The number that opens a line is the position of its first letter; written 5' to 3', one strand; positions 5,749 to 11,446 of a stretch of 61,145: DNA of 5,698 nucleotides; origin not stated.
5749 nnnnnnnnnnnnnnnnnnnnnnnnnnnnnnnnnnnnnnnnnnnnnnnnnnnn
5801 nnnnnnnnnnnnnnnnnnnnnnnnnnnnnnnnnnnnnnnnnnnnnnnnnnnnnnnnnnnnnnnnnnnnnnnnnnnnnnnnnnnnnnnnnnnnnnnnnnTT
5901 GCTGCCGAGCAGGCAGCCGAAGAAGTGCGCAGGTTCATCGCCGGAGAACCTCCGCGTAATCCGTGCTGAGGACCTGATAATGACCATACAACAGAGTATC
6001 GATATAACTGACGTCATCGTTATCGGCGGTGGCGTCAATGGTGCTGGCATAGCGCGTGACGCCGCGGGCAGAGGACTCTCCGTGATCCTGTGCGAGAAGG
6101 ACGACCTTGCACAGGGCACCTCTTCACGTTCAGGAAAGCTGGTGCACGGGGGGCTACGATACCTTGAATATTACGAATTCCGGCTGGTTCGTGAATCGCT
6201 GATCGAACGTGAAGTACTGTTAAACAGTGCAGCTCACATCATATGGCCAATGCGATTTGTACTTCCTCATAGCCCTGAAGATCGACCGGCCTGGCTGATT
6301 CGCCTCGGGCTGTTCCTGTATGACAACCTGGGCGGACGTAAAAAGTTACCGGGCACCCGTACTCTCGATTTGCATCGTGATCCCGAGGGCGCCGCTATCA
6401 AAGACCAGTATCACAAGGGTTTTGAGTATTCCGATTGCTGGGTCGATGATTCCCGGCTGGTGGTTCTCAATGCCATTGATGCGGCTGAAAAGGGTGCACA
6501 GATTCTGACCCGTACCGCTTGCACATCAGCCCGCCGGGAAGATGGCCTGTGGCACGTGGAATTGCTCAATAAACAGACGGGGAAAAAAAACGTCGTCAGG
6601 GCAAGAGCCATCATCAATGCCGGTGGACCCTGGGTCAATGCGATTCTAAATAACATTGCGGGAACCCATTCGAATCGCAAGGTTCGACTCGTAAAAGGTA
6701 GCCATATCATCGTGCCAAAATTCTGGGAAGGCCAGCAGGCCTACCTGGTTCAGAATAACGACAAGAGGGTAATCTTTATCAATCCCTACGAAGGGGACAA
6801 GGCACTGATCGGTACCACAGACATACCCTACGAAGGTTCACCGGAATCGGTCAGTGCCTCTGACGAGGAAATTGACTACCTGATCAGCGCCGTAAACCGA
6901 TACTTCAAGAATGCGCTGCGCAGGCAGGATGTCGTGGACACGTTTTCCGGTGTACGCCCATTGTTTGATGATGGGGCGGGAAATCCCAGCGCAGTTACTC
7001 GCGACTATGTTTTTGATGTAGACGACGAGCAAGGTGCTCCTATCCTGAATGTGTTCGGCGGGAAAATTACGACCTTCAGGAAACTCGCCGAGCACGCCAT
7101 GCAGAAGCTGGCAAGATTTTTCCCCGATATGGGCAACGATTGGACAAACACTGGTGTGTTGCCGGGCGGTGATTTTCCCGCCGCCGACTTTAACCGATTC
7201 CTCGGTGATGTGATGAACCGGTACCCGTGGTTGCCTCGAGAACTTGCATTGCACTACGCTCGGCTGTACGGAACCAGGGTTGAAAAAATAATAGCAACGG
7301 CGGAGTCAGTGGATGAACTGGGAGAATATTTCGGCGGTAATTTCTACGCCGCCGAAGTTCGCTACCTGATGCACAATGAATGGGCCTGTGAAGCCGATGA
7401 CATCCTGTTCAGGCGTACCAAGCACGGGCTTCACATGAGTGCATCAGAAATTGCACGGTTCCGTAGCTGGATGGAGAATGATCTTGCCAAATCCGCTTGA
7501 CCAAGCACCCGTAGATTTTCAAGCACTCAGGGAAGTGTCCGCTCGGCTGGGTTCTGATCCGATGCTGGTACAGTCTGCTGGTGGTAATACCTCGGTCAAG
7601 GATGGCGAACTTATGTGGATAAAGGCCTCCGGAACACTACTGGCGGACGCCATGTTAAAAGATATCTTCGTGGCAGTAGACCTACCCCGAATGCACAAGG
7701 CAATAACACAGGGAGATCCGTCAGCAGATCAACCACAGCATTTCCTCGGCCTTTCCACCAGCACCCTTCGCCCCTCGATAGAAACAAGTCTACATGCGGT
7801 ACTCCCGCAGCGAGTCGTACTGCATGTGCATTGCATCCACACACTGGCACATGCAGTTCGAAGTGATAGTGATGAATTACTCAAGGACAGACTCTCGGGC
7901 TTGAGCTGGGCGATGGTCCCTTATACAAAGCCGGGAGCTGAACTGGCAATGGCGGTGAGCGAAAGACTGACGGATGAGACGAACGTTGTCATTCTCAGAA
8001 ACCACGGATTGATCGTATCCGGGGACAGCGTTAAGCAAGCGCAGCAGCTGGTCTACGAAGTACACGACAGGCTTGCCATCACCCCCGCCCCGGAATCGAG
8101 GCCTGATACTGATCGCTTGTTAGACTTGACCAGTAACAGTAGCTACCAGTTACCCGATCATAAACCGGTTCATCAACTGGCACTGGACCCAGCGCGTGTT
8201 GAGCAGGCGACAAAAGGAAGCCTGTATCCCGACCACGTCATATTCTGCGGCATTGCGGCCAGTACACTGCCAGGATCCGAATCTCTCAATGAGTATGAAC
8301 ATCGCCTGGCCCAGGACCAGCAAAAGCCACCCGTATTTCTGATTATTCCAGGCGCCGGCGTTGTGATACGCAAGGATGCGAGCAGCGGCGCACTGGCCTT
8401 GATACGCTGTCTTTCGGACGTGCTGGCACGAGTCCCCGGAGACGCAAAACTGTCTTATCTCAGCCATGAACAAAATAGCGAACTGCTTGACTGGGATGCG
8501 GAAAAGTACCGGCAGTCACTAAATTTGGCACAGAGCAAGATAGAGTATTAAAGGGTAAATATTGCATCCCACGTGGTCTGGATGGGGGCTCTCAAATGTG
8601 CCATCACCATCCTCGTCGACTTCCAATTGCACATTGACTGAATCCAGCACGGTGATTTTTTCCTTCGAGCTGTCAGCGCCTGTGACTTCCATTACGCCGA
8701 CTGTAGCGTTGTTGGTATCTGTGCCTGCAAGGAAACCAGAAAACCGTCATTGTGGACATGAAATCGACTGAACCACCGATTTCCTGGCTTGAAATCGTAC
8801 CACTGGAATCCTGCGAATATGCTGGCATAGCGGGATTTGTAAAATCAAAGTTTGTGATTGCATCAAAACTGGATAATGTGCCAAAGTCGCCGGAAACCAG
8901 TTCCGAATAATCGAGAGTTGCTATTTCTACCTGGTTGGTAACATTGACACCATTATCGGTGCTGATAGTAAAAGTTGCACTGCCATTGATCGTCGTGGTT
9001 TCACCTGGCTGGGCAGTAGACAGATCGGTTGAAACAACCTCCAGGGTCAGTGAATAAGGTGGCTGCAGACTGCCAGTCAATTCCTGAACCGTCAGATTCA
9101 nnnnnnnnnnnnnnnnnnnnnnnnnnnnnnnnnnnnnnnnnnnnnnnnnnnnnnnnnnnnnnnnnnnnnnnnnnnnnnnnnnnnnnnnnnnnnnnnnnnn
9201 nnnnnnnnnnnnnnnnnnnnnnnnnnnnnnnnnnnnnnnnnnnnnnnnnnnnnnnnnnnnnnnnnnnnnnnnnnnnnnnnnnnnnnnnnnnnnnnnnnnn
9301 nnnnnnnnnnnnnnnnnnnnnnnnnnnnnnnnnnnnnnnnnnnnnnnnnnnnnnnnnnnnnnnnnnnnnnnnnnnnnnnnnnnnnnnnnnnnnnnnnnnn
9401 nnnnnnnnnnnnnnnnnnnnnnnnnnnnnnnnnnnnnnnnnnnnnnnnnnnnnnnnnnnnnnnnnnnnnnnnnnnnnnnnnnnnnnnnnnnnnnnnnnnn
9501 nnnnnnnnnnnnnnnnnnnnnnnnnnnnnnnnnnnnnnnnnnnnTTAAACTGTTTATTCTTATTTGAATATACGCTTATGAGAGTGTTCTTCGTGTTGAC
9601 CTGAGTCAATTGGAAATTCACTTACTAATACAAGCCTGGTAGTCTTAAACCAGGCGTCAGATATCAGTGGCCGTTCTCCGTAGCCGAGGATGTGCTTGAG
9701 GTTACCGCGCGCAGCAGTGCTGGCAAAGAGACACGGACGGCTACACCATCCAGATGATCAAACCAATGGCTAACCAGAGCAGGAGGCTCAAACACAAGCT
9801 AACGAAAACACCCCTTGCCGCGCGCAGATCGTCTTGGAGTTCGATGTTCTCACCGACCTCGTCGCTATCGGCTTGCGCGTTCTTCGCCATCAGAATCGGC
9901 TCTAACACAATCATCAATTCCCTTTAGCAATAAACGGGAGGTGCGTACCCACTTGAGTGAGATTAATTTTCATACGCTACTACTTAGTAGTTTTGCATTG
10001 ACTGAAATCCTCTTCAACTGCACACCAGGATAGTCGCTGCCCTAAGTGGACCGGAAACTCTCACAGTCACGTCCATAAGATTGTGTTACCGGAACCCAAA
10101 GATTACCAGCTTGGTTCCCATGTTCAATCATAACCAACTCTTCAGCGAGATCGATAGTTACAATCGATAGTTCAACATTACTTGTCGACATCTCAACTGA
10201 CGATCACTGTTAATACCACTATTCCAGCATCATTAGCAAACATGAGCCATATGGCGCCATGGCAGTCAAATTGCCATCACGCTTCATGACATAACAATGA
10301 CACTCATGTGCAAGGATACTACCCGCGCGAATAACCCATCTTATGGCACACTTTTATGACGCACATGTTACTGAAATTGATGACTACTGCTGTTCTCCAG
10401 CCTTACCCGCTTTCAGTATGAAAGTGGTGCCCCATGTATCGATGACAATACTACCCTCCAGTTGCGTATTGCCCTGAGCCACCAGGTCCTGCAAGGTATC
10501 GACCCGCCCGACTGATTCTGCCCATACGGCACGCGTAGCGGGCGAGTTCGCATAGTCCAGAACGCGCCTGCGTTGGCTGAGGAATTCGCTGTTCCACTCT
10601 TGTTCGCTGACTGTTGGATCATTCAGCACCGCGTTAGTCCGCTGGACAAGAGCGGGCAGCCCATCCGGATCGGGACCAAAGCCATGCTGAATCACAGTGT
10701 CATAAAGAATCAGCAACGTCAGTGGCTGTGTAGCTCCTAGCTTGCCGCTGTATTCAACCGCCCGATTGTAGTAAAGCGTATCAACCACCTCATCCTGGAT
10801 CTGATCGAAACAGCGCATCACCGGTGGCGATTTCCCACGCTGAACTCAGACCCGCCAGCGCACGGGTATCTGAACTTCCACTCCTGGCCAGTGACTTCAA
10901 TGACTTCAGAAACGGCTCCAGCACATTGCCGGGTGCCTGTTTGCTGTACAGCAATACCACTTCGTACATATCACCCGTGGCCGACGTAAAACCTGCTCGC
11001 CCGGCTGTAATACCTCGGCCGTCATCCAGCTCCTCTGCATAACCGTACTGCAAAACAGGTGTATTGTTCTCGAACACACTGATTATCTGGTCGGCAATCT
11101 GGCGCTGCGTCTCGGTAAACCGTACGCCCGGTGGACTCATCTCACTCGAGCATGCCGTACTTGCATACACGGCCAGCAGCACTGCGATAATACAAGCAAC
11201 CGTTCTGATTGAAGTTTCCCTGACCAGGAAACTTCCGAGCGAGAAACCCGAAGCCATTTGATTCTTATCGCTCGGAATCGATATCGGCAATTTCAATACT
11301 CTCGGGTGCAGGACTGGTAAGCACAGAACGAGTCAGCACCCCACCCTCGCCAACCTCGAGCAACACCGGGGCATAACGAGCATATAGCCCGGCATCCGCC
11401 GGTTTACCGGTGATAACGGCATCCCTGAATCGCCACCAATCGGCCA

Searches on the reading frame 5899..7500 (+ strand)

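Call 31: search_protein_families(library=pfam, max_evalue=0.001, proteins=[window:5899-7500:+])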
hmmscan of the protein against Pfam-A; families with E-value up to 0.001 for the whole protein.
window:5899-7500:+ (533 aa): 4 families
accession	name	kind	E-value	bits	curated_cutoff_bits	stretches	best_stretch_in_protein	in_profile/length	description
PF01266.30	DAO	-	1.5e-63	215.9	27.9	1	38-359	1-316/353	FAD dependent oxidoreductase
PF16901.10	DAO_C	-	8.6e-12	45.5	31.4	1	416-511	3-98/126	C-terminal domain of alpha-glycerophosphate oxidase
PF12831.13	FAD_oxidored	-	4.8e-08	33.2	27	1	38-79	1-42/416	FAD dependent oxidoreductase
PF01494.25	FAD_binding_3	-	9e-05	22.3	22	1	37-324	2-247/349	FAD binding domain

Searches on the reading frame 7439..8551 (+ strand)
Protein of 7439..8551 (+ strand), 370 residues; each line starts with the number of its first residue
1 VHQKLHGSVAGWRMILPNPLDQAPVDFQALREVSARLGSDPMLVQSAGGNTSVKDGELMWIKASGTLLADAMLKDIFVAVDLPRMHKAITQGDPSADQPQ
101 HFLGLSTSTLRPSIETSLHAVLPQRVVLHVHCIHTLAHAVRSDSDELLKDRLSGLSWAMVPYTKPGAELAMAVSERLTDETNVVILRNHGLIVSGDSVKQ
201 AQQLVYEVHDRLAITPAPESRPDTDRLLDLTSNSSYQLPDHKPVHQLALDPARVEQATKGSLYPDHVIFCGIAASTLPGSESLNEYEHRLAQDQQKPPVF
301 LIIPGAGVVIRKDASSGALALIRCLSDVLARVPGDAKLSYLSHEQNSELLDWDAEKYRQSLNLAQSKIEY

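Call 10: search_protein_families(library=pfam, max_evalue=0.01, proteins=[window:7439-8551:+])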
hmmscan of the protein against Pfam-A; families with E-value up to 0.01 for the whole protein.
window:7439-8551:+ (370 aa): 1 family
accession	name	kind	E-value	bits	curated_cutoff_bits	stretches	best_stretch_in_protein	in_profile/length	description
PF00596.27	Aldolase_II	-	1.2e-21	77.8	22.2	1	35-211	8-178/183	Class II Aldolase and Adducin N-terminal domain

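Call 39: list_cluster_members(proteins=[L002:6928-9567:-, L002:5018-6751:-, L007:18631-20364:-, window:7439-8551:+, window:4929-5969:+, window:5899-7500:+, window:2501-3373:+])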
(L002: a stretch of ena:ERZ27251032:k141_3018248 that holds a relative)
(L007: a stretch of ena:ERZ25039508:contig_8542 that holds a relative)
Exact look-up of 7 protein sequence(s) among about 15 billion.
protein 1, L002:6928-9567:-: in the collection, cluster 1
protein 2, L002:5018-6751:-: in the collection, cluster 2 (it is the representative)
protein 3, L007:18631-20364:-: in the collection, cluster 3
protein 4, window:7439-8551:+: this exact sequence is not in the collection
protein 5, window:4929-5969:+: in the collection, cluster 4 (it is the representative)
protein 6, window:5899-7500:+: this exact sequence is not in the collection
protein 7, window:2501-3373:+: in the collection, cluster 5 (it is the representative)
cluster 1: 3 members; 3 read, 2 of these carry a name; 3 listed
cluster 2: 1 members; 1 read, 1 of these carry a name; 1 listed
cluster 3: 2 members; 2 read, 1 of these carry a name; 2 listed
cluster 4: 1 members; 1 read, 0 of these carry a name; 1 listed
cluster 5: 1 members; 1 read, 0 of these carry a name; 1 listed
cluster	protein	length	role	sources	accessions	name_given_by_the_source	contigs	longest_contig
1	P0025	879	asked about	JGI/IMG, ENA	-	aminopeptidase N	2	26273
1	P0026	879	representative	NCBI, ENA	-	-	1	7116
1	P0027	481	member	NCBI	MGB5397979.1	MAG: DUF3458 domain-containing protein, partial [Gammaproteobacteria bacterium]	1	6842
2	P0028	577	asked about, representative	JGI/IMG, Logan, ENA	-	diguanylate cyclase (GGDEF)-like protein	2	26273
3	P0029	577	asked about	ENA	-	-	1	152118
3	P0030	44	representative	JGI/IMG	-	hypothetical protein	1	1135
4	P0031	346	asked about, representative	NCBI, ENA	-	-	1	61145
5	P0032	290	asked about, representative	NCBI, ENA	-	-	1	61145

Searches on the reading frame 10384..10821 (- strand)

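Call 10: search_protein_families(library=pfam, max_evalue=0.01, proteins=[window:10384-10821:-])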
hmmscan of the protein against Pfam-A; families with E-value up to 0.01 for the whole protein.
window:10384-10821:- (145 aa): 1 family
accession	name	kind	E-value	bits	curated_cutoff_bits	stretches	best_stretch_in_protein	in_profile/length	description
PF01374.23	Glyco_hydro_46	-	5.5e-16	59.3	27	1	4-123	94-208/210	Glycosyl hydrolase family 46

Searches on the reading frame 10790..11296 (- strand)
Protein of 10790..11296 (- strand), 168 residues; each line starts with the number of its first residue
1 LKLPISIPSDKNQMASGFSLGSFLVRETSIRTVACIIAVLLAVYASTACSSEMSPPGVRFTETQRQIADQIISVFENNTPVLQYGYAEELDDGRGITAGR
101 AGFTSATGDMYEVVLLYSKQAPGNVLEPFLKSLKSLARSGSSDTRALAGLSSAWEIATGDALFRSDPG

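Call 10: search_protein_families(library=pfam, max_evalue=0.01, proteins=[window:10790-11296:-])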
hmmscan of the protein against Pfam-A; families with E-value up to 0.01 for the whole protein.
window:10790-11296:- (168 aa): 1 family
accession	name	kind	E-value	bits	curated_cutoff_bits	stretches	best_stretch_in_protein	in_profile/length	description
PF01374.23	Glyco_hydro_46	-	2.6e-26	93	27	1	70-165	1-97/210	Glycosyl hydrolase family 46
